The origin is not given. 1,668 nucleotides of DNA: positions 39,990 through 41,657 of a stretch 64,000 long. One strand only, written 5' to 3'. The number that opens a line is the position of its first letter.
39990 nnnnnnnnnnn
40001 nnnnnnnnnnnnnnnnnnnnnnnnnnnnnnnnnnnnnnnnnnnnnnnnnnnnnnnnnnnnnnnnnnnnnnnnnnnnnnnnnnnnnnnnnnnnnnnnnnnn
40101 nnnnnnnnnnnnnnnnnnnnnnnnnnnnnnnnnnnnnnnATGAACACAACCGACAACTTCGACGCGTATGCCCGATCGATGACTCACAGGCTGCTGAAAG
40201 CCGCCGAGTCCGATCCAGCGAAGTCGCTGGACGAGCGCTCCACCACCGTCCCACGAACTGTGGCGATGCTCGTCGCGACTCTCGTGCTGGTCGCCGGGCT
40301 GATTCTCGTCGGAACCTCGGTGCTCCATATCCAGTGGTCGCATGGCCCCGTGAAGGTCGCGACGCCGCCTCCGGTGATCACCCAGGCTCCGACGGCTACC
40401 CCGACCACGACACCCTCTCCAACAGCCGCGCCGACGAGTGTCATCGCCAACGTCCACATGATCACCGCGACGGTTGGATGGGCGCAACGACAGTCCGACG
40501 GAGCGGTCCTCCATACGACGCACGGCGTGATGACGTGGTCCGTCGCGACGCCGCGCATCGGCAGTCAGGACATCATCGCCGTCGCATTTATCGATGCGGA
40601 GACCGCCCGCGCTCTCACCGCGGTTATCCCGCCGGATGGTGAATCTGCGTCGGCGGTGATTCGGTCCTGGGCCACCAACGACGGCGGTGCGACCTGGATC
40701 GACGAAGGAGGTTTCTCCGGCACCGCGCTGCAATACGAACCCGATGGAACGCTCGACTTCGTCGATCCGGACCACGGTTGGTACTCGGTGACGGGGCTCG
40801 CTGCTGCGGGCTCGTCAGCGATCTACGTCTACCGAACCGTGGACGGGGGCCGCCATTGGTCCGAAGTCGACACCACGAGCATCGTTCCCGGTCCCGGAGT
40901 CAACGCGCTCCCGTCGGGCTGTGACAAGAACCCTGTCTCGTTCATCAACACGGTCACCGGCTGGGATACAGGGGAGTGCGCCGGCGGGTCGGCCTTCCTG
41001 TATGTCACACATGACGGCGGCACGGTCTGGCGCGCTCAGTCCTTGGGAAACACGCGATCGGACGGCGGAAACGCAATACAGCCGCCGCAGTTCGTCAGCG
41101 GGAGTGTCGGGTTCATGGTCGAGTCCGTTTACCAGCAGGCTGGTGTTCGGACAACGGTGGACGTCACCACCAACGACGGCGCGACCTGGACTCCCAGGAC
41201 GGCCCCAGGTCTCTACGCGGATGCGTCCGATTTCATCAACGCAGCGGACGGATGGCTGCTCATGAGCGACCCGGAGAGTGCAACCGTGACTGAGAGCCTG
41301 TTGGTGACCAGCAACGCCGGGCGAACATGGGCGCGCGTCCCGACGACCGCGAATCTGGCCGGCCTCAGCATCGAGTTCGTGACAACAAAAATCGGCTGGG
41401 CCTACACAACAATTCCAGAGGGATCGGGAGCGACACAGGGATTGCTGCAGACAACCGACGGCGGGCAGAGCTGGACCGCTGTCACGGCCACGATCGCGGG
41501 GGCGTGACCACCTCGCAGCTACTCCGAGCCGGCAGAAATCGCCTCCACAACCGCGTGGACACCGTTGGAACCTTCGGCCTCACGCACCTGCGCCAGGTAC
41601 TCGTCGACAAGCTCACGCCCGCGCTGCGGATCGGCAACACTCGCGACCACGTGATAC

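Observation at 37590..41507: Two divergent ECF sigma / anti-sigma pairs, each with a different beta-propeller sensor anti-sigma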

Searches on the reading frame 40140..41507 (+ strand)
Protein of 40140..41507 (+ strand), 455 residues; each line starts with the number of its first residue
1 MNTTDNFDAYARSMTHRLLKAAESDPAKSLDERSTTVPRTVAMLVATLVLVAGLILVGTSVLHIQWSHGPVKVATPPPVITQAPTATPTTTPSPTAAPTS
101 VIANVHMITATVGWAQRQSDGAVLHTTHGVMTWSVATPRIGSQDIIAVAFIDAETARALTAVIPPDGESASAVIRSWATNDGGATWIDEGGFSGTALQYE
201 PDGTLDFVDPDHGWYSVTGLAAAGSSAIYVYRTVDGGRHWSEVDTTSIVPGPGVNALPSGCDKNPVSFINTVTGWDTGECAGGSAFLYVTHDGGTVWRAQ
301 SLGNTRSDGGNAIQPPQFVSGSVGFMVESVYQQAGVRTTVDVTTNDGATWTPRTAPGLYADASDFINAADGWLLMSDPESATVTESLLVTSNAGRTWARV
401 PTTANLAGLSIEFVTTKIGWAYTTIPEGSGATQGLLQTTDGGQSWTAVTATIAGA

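Call 3: search_protein_families(library=pfam, proteins=[window:40140-41507:+], max_evalue=1)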
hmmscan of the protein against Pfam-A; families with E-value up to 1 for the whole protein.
window:40140-41507:+ (455 aa): 4 families
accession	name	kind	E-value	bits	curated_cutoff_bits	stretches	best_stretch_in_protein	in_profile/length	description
PF13088.12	BNR_2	-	1.4e-07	31.6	31.4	2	284-402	137-253/277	BNR repeat-like domain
PF15902.12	Sortilin-Vps10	-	5.3e-07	29.2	33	2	384-450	44-114/446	Sortilin, neurotensin receptor 3,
PF02012.26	BNR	-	1e-06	28.2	27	0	438-446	3-11/12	BNR/Asp-box repeat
PF14870.12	PSII_BNR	-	2.4e-05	24.2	27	1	335-454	35-146/303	Photosynthesis system II assembly factor YCF48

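Call 4: search_protein_families(library=ncbifam, proteins=[window:40140-41507:+], max_evalue=1)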
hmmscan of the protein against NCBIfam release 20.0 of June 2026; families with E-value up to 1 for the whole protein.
window:40140-41507:+ (455 aa): 3 families
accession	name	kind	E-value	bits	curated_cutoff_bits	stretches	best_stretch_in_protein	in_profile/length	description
NF010237.0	PRK13684.1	equivalog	1.5e-05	24.2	326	1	335-454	63-173/334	photosynthesis system II assembly factor Ycf48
NF045728.1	glycosyl_F510_1955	equivalog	0.00092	18.6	175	1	337-449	114-214/246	F510_1955 family glycosylhydrolase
NF047818.1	LIC11996_lipo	equivalog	0.027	13.6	350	1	221-249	335-363/422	LIC11996 family lipoprotein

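Call 12: find_homologous_proteins(query=window:40140-41507:+)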
Query window:40140-41507:+ (455 aa): 202 proteins with E <= 0.001 among 8000 candidates; the best 120 are listed.
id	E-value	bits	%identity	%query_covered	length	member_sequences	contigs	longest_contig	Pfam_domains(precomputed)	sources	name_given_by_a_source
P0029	7.8e-296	999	100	100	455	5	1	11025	PF14870.13,PF02012.27,PF15902.13,PF13088.13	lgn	-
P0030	1.3e-259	880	88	100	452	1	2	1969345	PF14870.13,PF02012.27,PF15902.13,PF13088.13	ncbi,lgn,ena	ncbi:MAG TPA: hypothetical protein VI434_09630 [Candidatus Dormibacteraeota bacterium]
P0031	3.6e-207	707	72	99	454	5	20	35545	PF14870.13,PF02012.27,PF15902.13,PF13088.13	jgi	-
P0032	1.6e-158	547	59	99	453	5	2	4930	PF14870.13,PF02012.27,PF15902.13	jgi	jgi:photosystem II stability/assembly factor-like uncharacterized protein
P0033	1.4e-151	524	60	92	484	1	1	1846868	PF02012.27,PF15902.13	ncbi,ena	-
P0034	1.6e-149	517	54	100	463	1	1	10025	PF14870.13,PF02012.27,PF15902.13,PF13088.13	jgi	jgi:hypothetical protein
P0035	1.0e-145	504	53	99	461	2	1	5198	PF14870.13,PF02012.27,PF15902.13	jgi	jgi:photosystem II stability/assembly factor-like uncharacterized protein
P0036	4.6e-142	492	63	76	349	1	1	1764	PF02012.27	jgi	jgi:photosystem II stability/assembly factor-like uncharacterized protein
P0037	5.5e-142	492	53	99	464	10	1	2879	PF14870.13,PF02012.27,PF15902.13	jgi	jgi:photosystem II stability/assembly factor-like uncharacterized protein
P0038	6.5e-140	485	54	99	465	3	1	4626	PF14870.13,PF02012.27,PF15902.13,PF13088.13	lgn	-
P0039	3.0e-126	440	51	100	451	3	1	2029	PF14870.13,PF02012.27,PF15902.13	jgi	jgi:photosystem II stability/assembly factor-like uncharacterized protein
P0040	9.8e-125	435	49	100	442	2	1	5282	PF14870.13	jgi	jgi:photosystem II stability/assembly factor-like uncharacterized protein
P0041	4.6e-122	426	49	98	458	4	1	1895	PF14870.13,PF02012.27,PF15902.13,PF13088.13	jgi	jgi:photosystem II stability/assembly factor-like uncharacterized protein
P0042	8.8e-119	416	48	98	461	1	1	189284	PF14870.13,PF02012.27,PF15902.13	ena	-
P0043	2.7e-118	414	47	98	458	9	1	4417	PF14870.13,PF15902.13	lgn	-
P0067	1.6e-66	243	40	82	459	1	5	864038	PF14870.13,PF02012.27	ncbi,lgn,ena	ncbi:MAG: WD40/YVTN/BNR-like repeat-containing protein [Candidatus Dormibacteria bacterium]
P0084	2.6e-53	200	39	82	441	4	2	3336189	PF14870.13,PF02012.27,PF15902.13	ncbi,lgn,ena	ncbi:MAG: hypothetical protein WB808_12750 [Candidatus Dormiibacterota bacterium]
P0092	3.8e-43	166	33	80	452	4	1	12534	PF14870.13,PF02012.27,PF15902.13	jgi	jgi:photosystem II stability/assembly factor-like uncharacterized protein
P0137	2.7e-19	88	30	81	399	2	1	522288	PF14870.13,PF02012.27,PF15902.13,PF13088.13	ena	-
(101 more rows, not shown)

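Call 21: find_encoding_contigs(protein=P0030, flank=10000, max_places=2)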
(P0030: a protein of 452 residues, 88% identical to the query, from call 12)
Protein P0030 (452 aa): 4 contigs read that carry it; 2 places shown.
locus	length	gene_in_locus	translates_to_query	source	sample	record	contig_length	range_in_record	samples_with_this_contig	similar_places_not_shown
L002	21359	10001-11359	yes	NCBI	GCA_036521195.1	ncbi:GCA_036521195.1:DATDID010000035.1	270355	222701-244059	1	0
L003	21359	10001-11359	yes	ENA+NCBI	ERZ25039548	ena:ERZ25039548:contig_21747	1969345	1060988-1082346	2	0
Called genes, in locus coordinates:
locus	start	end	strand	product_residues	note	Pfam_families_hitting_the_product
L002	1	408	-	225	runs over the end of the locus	-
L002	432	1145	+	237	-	PF00440:TetR_N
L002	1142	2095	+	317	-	PF01073:3Beta_HSD, PF01370:Epimerase, PF04321:RmlD_sub_bind (faint), PF05368:NmrA, PF07993:NAD_binding_4 (faint), PF13460:NAD_binding_10, PF16363:GDP_Man_Dehyd (weak)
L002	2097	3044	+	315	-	PF10604:Polyketide_cyc2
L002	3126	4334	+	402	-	PF24681:Kelch_KLHDC2_KLHL20_DRC7, PF24981:Beta-prop_ATRN-LZTR1 (faint), PF13415:Beta-prop_FBX42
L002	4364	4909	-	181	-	-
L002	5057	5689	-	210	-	-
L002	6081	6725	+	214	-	-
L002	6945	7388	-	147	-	PF08818:DUF1801 (weak)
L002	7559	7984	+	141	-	-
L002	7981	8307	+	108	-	-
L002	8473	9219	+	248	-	PF00702:Hydrolase, PF13419:HAD_2, PF13344:Hydrolase_6 (weak), PF13242:Hydrolase_like (weak)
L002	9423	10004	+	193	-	PF07638:Sigma70_ECF (weak), PF08281:Sigma70_r4_2, PF04545:Sigma70_r4, PF13384:HTH_23 (weak)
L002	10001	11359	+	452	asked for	PF13088:BNR_2 (faint), PF14870:PSII_BNR (faint), PF02012:BNR (faint), PF15902:Sortilin-Vps10 (weak)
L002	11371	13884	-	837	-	PF00483:NTP_transferase, PF12804:NTP_transf_3, PF00132:Hexapep (faint), PF25084:LbH_EIF2B, PF25087:GMPPB_C, PF24894:Hexapep_GlmU (faint), PF02878:PGM_PMM_I, PF02879:PGM_PMM_II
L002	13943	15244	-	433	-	PF13439:Glyco_transf_4 (weak), PF20706:GT4-conflict (faint), PF13692:Glyco_trans_1_4 (weak), PF00534:Glycos_transf_1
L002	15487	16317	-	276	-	PF04909:Amidohydro_2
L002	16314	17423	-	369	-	-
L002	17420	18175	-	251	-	PF00535:Glycos_transf_2, PF13641:Glyco_tranf_2_3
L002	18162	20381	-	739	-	-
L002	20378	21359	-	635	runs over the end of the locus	PF02366:PMT, PF13231:PMT_2 (weak), PF16192:PMT_4TMC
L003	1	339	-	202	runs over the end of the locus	-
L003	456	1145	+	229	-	PF00440:TetR_N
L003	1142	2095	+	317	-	PF01073:3Beta_HSD, PF01370:Epimerase, PF04321:RmlD_sub_bind (faint), PF05368:NmrA, PF07993:NAD_binding_4 (faint), PF13460:NAD_binding_10, PF16363:GDP_Man_Dehyd (weak)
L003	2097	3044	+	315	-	PF10604:Polyketide_cyc2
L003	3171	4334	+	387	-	PF24681:Kelch_KLHDC2_KLHL20_DRC7, PF13415:Beta-prop_FBX42, PF24981:Beta-prop_ATRN-LZTR1 (faint)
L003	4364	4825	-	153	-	-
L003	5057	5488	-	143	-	-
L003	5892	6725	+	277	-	-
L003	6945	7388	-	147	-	PF08818:DUF1801 (weak)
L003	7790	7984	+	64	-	-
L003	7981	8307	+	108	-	-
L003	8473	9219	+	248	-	PF00702:Hydrolase, PF13419:HAD_2, PF13344:Hydrolase_6 (weak), PF13242:Hydrolase_like (weak)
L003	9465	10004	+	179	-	PF07638:Sigma70_ECF (weak), PF08281:Sigma70_r4_2, PF04545:Sigma70_r4, PF13384:HTH_23 (weak)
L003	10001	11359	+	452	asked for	PF13088:BNR_2 (faint), PF14870:PSII_BNR (faint), PF02012:BNR (faint), PF15902:Sortilin-Vps10 (weak)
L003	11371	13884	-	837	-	PF00483:NTP_transferase, PF12804:NTP_transf_3, PF00132:Hexapep (faint), PF25084:LbH_EIF2B, PF25087:GMPPB_C, PF24894:Hexapep_GlmU (faint), PF02878:PGM_PMM_I, PF02879:PGM_PMM_II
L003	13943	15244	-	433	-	PF13439:Glyco_transf_4 (weak), PF20706:GT4-conflict (faint), PF13692:Glyco_trans_1_4 (weak), PF00534:Glycos_transf_1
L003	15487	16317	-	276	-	PF04909:Amidohydro_2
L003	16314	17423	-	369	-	-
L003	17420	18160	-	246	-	PF00535:Glycos_transf_2, PF13641:Glyco_tranf_2_3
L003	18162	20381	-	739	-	-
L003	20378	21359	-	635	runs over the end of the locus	PF02366:PMT, PF13231:PMT_2 (weak), PF16192:PMT_4TMC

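Call 26: predict_structure(alignment_id=A2)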
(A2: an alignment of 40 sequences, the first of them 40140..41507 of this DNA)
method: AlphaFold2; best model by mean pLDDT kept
length: 455 residues; sequences in the alignment: 40
mean_pLDDT: 78.3   pTM: 0.72
mean pLDDT of the five models: 78.3, 78.1, 76.0, 75.5, 74.2
residues with pLDDT >= 90: 210; 70-90: 112; 50-70: 64; < 50: 69
segments of 3 or more residues with pLDDT < 50: 1-3, 24-39, 60-97, 222-224, 249-251, 427-431
pLDDT, mean of each block of 10 residues (from residue 1): 55 72 49 39 65 58 36 39 38 43 93 92 95 94 92 97 75 95 96 83 90 89 66 97 69 69 89 90 80 91 60 88 91 80 92 88 96 85 84 97 88 97 64 81 94 84
secondary structure, 60 per line:
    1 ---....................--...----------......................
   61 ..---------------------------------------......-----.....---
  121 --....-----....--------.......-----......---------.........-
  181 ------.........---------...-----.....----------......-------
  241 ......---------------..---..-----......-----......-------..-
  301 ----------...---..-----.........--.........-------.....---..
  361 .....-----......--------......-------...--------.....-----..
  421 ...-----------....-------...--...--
elements in order: H4-23 H39-62 E102-107 E113-117 E123-126 E132-135 E144-150 E156-161 E171-179 E187-195 E205-207 E213-217 E228-233 E241-246 E274-279 E285-290 E311-313 E324-332 E335-343 E351-355 E359-365 E371-376 E385-390 E398-400 E409-413 E419-423 E435-438 E446-448 E451-453

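Call 29: fold_search(model_id=the predicted structure, library=pdb)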
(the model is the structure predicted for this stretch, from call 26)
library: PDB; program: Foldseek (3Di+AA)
matches with E <= 10: 499; with E <= 0.001: 70
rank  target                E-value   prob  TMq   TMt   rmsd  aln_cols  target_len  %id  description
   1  5ojr_A                2.1e-09  1.00  0.42  0.57   8.0       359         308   17  YCF48 bound to D1 peptide (released 2018-08-08)
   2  5ojr_D                3.8e-09  1.00  0.42  0.59   8.0       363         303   15  YCF48 bound to D1 peptide (released 2018-08-08)
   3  5oj5_A                1.6e-08  1.00  0.41  0.57   8.3       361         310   16  YCF48 bound to D1 peptide (released 2018-08-08)
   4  5ojp_A                1.7e-08  1.00  0.40  0.55   8.5       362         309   17  YCF48 bound to D1 peptide (released 2018-08-08)
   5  2cn3_A                1.8e-08  1.00  0.49  0.33   7.0       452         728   13  Crystal Structures of Clostridium thermocellum Xyloglucanase (released 2006-05-22)
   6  6p2n                  2.1e-08  1.00  0.50  0.33   6.6       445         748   16  Crystal structure of Paenibacillus graminis GH74 (PgGH74) (released 2019-07-31)
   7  2cn2_A                6.0e-08  1.00  0.49  0.34   6.2       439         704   13  Crystal Structures of Clostridium thermocellum Xyloglucanase (released 2006-05-22)
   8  5fkr                  8.4e-08  1.00  0.24  0.16  19.5       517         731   13  Unraveling the first step of xyloglucan degradation by the soil saprophyte Cellvibrio japonicus through the functional a (released 2015-11-25)
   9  5nni_B                1.3e-07  1.00  0.33  0.25  11.3       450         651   12  Dimer structure of Sortilin ectodomain crystal form 2, 3.2 Angstrom (released 2017-11-29)
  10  6p2l_A                1.8e-07  1.00  0.50  0.35   7.4       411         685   14  Crystal structure of Niastella koreensis GH74 (NkGH74) enzyme (released 2019-07-31)
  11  6p2m_A                2.7e-07  1.00  0.22  0.16  19.3       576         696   12  Crystal structure of the Caldicellulosiruptor lactoaceticus GH74 (ClGH74a) enzyme in complex with LLG xyloglucan (released 2019-07-31)
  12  7kn8_A                3.5e-07  1.00  0.34  0.24  14.1       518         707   12  Crystal structure of the GH74 xyloglucanase from Xanthomonas campestris (Xcc1752) (released 2021-05-26)
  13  7kn8_B                3.5e-07  1.00  0.32  0.23  15.0       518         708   11  Crystal structure of the GH74 xyloglucanase from Xanthomonas campestris (Xcc1752) (released 2021-05-26)
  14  5jwz_A                5.1e-07  1.00  0.20  0.14  20.1       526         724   12  Structure of a Putative Xyloglucanase from the Cellulolytic Bacteria Streptomyces sp. SirexAA-E (released 2016-06-01)
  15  3b7f                  6.7e-07  1.00  0.38  0.45  11.6       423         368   14  Crystal structure of a putative glycosyl hydrolase with bnr repeats (reut_b4987) from ralstonia eutropha jmp134 at 2.20  (released 2007-11-13)
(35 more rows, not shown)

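Call 49: find_related_loci(query=A5, collection=genome_contigs, flank=4000)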
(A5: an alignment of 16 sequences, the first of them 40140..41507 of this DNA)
Query A5 (455 aa) in genome_contigs; peptide patterns used: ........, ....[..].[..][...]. (x = any residue, [..] = any of these).
28 stretches matched a pattern; 8 encode a relative of the query (tblastn E <= 1e-3); 8 distinct loci.
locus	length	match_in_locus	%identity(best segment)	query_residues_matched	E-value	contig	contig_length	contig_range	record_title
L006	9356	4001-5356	88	1-455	0e+0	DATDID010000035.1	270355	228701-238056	MAG TPA_asm: Candidatus Dormiibacterota bacterium isolate SMAG_U295 k141_99772, whole genome shotgun sequence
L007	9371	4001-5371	57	2-454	7e-145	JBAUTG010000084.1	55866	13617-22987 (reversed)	MAG: Candidatus Dormiibacterota bacterium isolate MFD05778_ilm_asm_bin2 k127_16308, whole genome shotgun sequence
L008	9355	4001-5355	60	2-453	2e-137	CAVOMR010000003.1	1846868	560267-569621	MAG: Candidatus Dormibacteraeota bacterium isolate MFD00008.bin.2.5 genome assembly, contig: contig_32183, whole genome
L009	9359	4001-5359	47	5-452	7e-123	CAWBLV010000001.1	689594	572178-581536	MAG: Candidatus Dormibacteraeota bacterium isolate MFD05705.bin.2.4 genome assembly, contig: contig_14473, whole genome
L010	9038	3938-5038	52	85-453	4e-103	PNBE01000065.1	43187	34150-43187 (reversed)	MAG: Candidatus Dormiibacterota bacterium isolate palsa_851 73.20111000_P3M.52_contig_6200, whole genome shotgun sequenc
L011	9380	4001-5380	45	2-453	1e-101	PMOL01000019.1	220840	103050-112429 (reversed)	MAG: Candidatus Dormiibacterota bacterium isolate palsa_834 73.20110600_P1M.3_contig_226, whole genome shotgun sequence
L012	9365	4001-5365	44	5-453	7e-99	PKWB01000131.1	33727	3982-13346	MAG: Candidatus Dormiibacterota bacterium isolate palsa_863 73.20120500_P32.17_contig_418, whole genome shotgun sequence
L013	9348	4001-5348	46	5-452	2e-82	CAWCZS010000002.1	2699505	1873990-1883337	MAG: Candidatus Dormibacteraeota bacterium isolate MFD01716.bin.2.17 genome assembly, contig: contig_18889, whole genome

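Call 86: search_protein_families(library=pfam, proteins=[L010:5083-6120:-, L009:842-2236:-], max_evalue=0.01)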
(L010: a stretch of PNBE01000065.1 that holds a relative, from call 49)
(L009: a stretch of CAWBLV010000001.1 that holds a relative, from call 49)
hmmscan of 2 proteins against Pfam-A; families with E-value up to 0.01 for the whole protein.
L010:5083-6120:- (345 aa): 5 families
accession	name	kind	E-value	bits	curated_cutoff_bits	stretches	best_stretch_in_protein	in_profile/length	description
PF13489.12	Methyltransf_23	-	7.4e-10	39.2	27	1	94-162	73-139/164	Methyltransferase domain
PF08242.18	Methyltransf_12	-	1.8e-07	32.2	30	1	96-135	64-98/98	Methyltransferase domain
PF08241.18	Methyltransf_11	-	1.3e-06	29.4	21.2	1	83-136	44-94/95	Methyltransferase domain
PF13847.12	Methyltransf_31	-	5.8e-05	23.2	27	1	89-141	62-113/145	Methyltransferase domain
PF13649.12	Methyltransf_25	-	0.0033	18.5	27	1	82-133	47-97/97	Methyltransferase domain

L009:842-2236:- (464 aa): 3 families
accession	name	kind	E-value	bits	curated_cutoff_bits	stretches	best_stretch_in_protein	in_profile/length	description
PF14870.12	PSII_BNR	-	7.2e-09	35.8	27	1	119-210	24-102/303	Photosynthesis system II assembly factor YCF48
PF15902.12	Sortilin-Vps10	-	1.1e-08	34.7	33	1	142-207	46-114/446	Sortilin, neurotensin receptor 3,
PF02012.26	BNR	-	4e-05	23.4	27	0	444-454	1-11/12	BNR/Asp-box repeat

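Call 98: find_encoding_contigs(protein=P0084, flank=2500, max_places=1)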
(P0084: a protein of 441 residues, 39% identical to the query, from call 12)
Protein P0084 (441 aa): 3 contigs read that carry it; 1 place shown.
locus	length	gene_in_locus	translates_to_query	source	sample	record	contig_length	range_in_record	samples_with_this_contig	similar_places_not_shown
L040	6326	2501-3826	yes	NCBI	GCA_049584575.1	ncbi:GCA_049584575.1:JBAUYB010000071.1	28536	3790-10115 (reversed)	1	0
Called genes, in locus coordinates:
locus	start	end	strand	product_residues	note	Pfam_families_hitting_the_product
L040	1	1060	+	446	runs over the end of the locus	-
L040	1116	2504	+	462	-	PF14016:DUF4232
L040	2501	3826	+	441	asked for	PF14870:PSII_BNR (faint), PF15902:Sortilin-Vps10 (faint), PF02012:BNR (faint)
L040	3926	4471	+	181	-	-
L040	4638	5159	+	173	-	PF04542:Sigma70_r2, PF08281:Sigma70_r4_2, PF04545:Sigma70_r4 (weak)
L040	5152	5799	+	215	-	-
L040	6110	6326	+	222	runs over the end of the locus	PF00596:Aldolase_II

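Call 99: find_encoding_contigs(protein=P0137, flank=2500, max_places=1)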
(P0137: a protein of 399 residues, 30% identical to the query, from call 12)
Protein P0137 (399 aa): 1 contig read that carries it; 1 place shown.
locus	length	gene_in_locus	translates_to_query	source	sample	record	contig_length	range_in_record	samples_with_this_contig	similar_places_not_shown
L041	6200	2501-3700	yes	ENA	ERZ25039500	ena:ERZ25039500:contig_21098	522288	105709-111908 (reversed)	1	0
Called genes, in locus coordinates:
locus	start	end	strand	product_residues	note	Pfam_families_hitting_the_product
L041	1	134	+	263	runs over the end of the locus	PF05721:PhyH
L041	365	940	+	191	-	PF00440:TetR_N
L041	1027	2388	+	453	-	PF00128:Alpha-amylase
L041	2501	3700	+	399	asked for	PF13088:BNR_2 (faint), PF14870:PSII_BNR (faint), PF02012:BNR (faint), PF15902:Sortilin-Vps10 (weak)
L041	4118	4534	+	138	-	PF14760:Rnk_N, PF01272:GreA_GreB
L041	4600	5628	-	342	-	PF08240:ADH_N, PF00107:ADH_zinc_N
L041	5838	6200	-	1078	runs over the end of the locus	PF25596:CPSase_L_D1, PF02786:CPSase_L_D2, PF02787:CPSase_L_D3, PF25596:CPSase_L_D1, PF02786:CPSase_L_D2, PF02222:ATP-grasp, PF15632:ATPgrasp_Ter (weak), PF02142:MGS, +3 more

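Call 100: find_encoding_contigs(protein=P0067, flank=2500, max_places=1)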
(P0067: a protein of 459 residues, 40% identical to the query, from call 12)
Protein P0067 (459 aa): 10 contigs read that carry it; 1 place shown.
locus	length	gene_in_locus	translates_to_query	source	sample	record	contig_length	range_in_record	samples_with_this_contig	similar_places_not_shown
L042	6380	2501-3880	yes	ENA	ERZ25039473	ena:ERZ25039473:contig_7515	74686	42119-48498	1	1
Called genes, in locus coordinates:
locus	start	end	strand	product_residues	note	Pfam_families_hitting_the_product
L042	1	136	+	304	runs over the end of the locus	PF01261:AP_endonuc_2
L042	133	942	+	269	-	PF00561:Abhydrolase_1, PF12146:Hydrolase_4, PF12697:Abhydrolase_6, PF12695:Abhydrolase_5 (faint)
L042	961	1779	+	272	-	PF03437:BtpA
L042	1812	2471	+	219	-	PF00702:Hydrolase, PF13419:HAD_2, PF13242:Hydrolase_like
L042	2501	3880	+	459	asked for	PF14870:PSII_BNR (faint), PF02012:BNR (faint)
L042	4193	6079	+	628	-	PF00456:Transketolase_N, PF02775:TPP_enzyme_C (faint), PF02779:Transket_pyr, PF02780:Transketolase_C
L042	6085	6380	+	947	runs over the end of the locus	PF00923:TAL_FSA, PF00342:PGI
